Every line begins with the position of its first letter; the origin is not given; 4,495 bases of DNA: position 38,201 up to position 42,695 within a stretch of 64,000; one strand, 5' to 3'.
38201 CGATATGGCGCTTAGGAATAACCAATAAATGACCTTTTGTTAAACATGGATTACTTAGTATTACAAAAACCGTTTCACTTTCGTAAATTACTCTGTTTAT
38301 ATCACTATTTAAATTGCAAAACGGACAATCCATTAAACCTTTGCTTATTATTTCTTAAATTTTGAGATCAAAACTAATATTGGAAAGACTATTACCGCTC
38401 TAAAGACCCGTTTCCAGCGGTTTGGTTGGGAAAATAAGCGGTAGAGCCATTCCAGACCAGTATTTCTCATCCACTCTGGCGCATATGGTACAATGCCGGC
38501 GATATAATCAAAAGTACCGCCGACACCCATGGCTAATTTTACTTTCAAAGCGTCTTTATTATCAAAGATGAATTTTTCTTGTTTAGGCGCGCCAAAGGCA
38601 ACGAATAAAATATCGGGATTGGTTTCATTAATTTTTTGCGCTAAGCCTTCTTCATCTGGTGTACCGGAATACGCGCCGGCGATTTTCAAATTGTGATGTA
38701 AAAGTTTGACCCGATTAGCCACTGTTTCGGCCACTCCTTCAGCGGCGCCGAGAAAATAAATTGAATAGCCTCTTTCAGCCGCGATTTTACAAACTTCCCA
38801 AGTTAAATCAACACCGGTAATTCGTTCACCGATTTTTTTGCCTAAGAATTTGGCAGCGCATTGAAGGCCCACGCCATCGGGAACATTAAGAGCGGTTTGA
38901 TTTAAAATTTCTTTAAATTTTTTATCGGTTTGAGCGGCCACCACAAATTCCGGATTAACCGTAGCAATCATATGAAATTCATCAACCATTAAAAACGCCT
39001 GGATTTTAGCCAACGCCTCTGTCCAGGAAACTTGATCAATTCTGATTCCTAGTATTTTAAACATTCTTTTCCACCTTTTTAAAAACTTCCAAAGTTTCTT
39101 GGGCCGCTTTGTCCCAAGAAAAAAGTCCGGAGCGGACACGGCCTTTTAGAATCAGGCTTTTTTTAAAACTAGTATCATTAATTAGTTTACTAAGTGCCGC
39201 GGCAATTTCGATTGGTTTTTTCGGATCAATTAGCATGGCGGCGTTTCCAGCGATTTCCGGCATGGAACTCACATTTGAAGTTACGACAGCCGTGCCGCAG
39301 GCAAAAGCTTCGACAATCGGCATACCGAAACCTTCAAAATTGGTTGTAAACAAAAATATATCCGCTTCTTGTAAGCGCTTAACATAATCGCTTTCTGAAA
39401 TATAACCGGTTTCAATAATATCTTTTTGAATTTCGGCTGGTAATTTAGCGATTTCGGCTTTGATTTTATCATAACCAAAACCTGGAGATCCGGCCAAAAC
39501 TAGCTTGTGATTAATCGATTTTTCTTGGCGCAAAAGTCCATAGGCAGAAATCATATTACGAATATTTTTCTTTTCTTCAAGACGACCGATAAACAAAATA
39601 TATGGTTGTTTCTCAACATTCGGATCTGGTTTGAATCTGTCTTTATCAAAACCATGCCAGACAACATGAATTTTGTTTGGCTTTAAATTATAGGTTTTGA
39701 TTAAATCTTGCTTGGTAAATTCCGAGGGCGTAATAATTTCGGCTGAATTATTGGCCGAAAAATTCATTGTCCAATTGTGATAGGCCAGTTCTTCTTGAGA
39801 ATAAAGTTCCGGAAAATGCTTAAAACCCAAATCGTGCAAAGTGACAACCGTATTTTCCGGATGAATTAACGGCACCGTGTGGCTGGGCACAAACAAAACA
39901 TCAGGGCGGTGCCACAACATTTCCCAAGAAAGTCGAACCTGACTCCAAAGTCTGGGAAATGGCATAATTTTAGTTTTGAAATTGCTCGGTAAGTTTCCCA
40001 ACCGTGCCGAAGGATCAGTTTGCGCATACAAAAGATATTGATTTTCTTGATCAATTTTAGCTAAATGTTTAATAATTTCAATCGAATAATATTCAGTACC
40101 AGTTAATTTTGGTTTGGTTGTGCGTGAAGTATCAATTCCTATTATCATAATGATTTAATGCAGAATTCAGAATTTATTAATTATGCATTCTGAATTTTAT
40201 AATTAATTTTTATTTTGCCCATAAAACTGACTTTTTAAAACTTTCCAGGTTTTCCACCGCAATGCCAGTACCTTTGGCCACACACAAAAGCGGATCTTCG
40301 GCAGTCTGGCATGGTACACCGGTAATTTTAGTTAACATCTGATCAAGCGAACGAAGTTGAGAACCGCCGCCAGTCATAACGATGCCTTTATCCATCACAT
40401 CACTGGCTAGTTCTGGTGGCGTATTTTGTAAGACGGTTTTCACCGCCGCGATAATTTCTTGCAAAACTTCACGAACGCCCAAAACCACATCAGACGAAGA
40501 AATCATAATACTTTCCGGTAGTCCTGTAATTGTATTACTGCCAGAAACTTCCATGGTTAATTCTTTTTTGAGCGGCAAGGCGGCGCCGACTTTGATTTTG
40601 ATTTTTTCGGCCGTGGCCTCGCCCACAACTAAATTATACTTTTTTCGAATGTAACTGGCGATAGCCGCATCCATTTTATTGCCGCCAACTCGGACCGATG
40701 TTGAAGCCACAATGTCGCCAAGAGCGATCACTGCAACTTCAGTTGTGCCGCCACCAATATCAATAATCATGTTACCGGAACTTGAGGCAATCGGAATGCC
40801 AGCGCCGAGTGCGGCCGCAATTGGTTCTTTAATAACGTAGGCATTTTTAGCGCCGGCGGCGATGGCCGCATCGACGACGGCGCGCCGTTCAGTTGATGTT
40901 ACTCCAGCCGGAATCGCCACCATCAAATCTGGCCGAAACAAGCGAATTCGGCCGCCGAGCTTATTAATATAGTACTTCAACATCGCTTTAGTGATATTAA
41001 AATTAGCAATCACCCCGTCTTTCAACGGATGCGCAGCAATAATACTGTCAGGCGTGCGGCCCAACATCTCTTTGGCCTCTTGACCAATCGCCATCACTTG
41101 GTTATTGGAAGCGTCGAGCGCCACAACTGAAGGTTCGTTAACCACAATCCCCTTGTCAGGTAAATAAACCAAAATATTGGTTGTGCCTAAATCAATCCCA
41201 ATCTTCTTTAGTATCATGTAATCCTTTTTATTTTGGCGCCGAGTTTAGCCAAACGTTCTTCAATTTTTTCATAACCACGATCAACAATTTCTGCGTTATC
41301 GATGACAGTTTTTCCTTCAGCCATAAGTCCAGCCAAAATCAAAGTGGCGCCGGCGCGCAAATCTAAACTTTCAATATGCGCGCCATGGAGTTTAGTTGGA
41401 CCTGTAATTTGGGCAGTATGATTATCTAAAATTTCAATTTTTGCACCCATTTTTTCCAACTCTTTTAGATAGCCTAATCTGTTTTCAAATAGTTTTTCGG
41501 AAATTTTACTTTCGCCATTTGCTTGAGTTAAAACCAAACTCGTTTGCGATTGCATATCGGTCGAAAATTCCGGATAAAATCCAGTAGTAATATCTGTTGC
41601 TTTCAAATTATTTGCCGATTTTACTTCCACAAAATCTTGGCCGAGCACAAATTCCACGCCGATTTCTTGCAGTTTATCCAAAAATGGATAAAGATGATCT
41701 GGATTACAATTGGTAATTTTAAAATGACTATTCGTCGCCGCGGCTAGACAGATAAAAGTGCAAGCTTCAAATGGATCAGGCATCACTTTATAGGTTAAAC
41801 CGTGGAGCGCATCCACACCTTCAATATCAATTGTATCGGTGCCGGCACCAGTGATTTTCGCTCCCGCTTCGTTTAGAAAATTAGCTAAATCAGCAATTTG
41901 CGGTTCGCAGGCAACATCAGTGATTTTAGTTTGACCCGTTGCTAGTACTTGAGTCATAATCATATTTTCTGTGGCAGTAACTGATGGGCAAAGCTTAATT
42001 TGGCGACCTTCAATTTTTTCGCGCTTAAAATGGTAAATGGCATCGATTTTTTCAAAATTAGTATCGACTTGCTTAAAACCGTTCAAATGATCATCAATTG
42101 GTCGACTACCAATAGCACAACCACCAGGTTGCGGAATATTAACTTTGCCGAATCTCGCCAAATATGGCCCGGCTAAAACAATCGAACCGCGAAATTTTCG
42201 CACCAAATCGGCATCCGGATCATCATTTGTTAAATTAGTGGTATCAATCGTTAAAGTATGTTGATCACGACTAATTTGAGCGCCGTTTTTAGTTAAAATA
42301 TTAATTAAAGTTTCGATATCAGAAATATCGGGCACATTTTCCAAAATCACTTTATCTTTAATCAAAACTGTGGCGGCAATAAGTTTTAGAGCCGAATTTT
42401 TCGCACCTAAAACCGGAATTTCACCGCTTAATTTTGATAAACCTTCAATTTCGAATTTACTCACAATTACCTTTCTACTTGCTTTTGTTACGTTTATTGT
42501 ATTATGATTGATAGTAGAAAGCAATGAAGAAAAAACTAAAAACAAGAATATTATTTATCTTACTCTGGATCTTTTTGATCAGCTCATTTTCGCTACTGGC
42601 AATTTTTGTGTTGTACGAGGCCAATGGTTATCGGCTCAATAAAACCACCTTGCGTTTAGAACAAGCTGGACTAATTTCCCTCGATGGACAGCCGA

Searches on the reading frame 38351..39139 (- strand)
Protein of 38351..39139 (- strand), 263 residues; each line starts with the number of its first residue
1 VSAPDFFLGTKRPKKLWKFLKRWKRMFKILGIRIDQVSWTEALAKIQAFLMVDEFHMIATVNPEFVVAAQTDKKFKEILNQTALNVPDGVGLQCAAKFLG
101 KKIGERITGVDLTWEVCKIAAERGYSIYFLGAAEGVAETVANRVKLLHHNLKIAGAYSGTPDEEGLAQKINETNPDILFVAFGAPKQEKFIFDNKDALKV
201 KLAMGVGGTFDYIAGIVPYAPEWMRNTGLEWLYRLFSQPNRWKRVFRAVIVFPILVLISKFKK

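Call 42: search_protein_families(library=pfam, proteins=[window:38351-39139:-], max_evalue=0.00001)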
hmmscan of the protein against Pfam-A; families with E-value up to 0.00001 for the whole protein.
window:38351-39139:- (263 aa): 1 family
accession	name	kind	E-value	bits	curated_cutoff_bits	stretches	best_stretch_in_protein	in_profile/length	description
PF03808.19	Glyco_tran_WecG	-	9.2e-59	198.5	27.4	1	84-245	3-167/168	Glycosyl transferase WecG/TagA/CpsF family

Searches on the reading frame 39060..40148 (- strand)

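Call 42: search_protein_families(library=pfam, proteins=[window:39060-40148:-], max_evalue=0.00001)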
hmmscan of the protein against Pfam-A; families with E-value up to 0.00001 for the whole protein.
window:39060-40148:- (363 aa): 4 families
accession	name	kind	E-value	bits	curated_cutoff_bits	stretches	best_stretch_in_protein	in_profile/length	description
PF00534.26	Glycos_transf_1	-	1.3e-32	113.1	26.4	1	172-337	5-170/172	Glycosyl transferases group 1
PF13692.12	Glyco_trans_1_4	-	4.6e-26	92.2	27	1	182-325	2-142/142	Glycosyl transferases group 1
PF13439.12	Glyco_transf_4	-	2.2e-14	54.3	28.5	1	17-171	3-170/170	Glycosyltransferase Family 4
PF20706.3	GT4-conflict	-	7.5e-11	42.1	26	1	156-294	170-314/385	Family 4 Glycosyltransferase in conflict systems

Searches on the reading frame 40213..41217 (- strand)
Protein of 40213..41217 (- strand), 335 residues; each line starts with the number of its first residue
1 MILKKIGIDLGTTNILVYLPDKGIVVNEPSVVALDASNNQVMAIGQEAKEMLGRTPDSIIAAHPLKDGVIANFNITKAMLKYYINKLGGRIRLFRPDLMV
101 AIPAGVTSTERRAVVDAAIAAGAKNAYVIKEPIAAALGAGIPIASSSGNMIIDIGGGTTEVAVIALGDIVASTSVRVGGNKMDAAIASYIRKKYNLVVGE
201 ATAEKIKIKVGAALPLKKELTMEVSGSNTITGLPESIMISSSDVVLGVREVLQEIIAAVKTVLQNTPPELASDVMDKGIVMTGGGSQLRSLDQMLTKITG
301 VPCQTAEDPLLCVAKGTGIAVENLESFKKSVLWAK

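Call 42: search_protein_families(library=pfam, proteins=[window:40213-41217:-], max_evalue=0.00001)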
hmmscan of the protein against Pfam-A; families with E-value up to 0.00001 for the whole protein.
window:40213-41217:- (335 aa): 6 families
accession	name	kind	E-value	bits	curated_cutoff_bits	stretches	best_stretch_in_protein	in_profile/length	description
PF06723.19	MreB_Mbl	-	3.5e-130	434.1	27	1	4-328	2-326/327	MreB/Mbl protein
PF00012.26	HSP70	-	1.8e-15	56.6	20.6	1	98-321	136-372/599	Hsp70 protein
PF14450.12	FtsA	-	1.8e-12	48.1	31.8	1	151-308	2-112/127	Cell division protein FtsA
PF00022.25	Actin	-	2e-08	33.7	27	1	29-194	31-191/410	Actin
PF06277.17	EutA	-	2.6e-06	27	27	1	131-204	124-204/475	Ethanolamine utilisation protein EutA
PF11104.14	PilM_2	-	4.7e-06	26.2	27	0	148-209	181-238/340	Type IV pilus assembly protein PilM;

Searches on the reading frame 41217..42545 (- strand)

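Call 42: search_protein_families(library=pfam, proteins=[window:41217-42545:-], max_evalue=0.00001)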
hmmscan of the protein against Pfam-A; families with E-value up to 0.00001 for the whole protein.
window:41217-42545:- (443 aa): 1 family
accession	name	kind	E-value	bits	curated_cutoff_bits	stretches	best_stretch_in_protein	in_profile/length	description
PF00275.25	EPSP_synthase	-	1.5e-80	271.5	22.8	1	34-432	2-417/417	EPSP synthase (3-phosphoshikimate 1-carboxyvinyltransferase)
